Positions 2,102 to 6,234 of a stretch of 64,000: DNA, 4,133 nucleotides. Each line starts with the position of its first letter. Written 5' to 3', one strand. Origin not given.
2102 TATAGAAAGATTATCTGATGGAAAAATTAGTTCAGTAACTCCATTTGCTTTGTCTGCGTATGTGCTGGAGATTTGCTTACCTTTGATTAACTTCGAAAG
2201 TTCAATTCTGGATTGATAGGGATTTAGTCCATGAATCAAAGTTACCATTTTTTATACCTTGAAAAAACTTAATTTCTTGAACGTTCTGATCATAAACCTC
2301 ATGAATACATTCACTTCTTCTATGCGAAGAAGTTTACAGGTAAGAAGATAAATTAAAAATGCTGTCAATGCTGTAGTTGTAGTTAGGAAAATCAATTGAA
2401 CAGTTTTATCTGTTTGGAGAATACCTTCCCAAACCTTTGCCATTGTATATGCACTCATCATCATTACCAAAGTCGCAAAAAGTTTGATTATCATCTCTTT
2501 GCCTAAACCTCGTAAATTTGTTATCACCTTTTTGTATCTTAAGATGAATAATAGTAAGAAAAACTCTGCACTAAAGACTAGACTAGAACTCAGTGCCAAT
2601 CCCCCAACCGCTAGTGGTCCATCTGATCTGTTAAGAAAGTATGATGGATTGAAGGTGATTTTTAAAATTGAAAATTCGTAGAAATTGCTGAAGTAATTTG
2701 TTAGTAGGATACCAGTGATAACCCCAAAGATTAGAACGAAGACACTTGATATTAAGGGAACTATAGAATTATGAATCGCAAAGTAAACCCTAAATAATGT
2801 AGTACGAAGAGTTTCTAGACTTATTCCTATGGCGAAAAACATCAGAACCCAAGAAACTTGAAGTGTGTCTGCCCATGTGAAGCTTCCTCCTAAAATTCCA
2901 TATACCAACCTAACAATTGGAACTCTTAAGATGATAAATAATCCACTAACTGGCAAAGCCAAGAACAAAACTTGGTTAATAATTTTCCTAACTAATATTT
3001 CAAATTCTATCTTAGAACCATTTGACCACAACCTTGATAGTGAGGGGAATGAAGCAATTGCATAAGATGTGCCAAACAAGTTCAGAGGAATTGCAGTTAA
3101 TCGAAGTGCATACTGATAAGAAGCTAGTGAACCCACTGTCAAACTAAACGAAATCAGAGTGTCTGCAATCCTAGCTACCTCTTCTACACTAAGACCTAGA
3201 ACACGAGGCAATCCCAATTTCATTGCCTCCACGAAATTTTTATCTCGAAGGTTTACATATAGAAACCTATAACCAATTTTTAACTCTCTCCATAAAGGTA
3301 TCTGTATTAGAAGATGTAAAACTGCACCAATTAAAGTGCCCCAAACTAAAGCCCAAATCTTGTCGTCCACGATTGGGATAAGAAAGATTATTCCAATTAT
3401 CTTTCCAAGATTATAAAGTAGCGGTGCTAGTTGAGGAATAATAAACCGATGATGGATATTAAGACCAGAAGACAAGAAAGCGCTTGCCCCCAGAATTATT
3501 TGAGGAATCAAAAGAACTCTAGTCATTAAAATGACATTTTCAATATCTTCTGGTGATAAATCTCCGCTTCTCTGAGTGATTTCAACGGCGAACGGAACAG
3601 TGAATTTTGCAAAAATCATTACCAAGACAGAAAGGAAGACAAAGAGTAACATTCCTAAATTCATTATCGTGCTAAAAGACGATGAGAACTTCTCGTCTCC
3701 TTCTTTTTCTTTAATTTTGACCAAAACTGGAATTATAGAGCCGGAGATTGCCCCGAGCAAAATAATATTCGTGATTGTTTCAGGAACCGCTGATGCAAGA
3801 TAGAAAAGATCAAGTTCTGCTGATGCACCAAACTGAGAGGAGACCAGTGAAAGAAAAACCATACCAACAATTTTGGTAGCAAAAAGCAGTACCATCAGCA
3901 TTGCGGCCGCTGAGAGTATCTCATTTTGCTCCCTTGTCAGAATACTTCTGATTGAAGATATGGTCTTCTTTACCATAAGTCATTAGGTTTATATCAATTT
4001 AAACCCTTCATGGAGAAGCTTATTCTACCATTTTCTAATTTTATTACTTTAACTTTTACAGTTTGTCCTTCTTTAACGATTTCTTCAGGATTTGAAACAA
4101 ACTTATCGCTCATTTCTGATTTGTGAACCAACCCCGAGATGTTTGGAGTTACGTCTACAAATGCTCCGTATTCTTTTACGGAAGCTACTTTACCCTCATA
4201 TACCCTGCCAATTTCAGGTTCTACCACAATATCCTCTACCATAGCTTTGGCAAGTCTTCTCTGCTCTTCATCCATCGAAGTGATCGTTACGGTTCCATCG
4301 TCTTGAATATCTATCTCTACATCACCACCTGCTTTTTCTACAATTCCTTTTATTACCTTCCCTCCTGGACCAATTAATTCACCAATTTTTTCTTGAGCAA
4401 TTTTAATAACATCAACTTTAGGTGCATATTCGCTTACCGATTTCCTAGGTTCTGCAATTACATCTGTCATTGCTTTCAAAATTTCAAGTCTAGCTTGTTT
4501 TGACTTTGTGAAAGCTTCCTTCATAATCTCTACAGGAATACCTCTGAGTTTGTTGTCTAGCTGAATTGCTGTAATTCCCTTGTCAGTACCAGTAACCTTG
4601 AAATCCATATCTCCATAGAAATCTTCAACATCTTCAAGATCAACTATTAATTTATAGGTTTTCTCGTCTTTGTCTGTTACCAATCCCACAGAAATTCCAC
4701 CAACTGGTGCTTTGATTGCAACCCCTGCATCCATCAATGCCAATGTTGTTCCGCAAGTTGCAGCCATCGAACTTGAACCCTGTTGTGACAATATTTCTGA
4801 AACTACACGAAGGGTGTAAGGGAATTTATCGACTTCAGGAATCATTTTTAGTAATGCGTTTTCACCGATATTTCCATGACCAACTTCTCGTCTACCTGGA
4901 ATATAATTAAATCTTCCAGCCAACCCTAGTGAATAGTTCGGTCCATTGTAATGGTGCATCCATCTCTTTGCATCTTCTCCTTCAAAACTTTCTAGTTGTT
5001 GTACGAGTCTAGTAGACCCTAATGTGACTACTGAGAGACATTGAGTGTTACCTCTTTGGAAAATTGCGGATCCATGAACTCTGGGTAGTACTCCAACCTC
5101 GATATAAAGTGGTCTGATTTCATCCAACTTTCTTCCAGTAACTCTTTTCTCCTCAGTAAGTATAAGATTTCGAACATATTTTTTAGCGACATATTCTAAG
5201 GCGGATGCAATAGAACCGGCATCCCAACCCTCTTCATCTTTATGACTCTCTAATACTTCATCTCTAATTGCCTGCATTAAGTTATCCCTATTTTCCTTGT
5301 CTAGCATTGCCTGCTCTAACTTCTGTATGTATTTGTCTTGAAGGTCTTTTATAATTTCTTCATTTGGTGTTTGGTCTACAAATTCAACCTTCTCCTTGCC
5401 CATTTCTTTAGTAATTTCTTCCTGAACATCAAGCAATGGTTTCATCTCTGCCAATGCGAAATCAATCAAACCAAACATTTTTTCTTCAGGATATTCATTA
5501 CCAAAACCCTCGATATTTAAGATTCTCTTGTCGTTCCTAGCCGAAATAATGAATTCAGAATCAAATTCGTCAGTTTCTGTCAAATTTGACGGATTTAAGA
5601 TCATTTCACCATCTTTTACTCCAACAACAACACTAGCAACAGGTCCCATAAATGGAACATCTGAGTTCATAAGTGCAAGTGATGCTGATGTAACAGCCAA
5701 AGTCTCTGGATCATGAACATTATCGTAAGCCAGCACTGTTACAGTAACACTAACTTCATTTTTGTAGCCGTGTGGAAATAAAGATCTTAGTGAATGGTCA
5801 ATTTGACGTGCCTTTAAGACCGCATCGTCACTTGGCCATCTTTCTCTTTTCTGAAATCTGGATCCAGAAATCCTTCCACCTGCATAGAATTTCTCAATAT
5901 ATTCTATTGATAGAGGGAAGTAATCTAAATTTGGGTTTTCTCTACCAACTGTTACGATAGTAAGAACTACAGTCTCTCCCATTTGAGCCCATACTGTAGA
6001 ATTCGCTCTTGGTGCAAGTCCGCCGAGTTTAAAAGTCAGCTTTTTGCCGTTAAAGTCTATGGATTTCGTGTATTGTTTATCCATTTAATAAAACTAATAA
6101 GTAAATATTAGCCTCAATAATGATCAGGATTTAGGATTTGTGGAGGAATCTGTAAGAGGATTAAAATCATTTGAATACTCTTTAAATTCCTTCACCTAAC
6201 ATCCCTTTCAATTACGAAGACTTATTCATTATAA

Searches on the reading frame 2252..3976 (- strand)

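Call 5: search_protein_families(library=pfam, proteins=[window:2252-3976:-], max_evalue=0.01)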
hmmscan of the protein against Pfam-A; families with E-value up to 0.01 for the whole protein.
window:2252-3976:- (574 aa): 1 family
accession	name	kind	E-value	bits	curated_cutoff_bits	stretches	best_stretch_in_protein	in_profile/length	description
PF03023.19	MurJ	-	5.9e-58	197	27.4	1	46-430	2-376/451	Lipid II flippase MurJ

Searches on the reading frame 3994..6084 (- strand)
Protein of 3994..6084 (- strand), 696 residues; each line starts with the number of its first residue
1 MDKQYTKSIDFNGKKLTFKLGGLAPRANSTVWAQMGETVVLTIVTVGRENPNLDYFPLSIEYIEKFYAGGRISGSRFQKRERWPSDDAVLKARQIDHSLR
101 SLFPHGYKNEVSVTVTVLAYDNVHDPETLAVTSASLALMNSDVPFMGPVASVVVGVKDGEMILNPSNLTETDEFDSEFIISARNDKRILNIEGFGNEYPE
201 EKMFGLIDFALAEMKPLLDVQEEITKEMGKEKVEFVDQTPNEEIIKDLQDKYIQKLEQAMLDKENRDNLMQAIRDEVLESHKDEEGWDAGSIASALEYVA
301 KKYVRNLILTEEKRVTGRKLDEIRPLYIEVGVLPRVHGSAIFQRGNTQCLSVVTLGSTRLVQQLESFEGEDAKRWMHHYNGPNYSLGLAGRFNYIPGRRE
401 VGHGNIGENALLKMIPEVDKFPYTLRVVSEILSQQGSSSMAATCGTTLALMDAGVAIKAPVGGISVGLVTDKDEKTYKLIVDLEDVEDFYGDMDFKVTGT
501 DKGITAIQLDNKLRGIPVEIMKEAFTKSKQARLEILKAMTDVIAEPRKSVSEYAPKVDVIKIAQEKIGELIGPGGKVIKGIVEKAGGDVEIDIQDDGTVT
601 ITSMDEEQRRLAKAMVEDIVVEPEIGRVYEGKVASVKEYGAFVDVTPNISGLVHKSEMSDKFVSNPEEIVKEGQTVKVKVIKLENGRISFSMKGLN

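Call 5: search_protein_families(library=pfam, proteins=[window:3994-6084:-], max_evalue=0.01)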
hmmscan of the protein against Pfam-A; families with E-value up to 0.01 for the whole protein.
window:3994-6084:- (696 aa): 8 families
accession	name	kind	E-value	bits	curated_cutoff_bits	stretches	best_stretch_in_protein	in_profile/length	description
PF01138.27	RNase_PH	-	1.9e-46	158.1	25.5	2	14-144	3-130/130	3' exoribonuclease family, domain 1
PF00575.29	S1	-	8.8e-19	68.1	22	1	622-693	1-74/74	S1 RNA binding domain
PF03725.20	RNase_PH_C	-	1.4e-13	51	20.8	2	460-530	2-66/67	3' exoribonuclease family, domain 2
PF00013.35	KH_1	-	6.6e-09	35.8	21.5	1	559-618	3-66/66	KH domain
PF03726.19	PNPase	-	8e-07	29.9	24.6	1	247-319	5-81/81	Polyribonucleotide nucleotidyltransferase, RNA binding domain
PF23459.1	S1_RRP5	-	4.2e-06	27.7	27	1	626-685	4-63/72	RRP5 S1 domain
PF24685.1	OB_RRP5_4th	-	0.0065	16.9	31.5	0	625-683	8-71/92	RRP5 OB-fold domain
PF21710.3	Spt6_S1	-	0.0076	17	27.5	0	632-689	23-81/91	Spt6, S1/OB domain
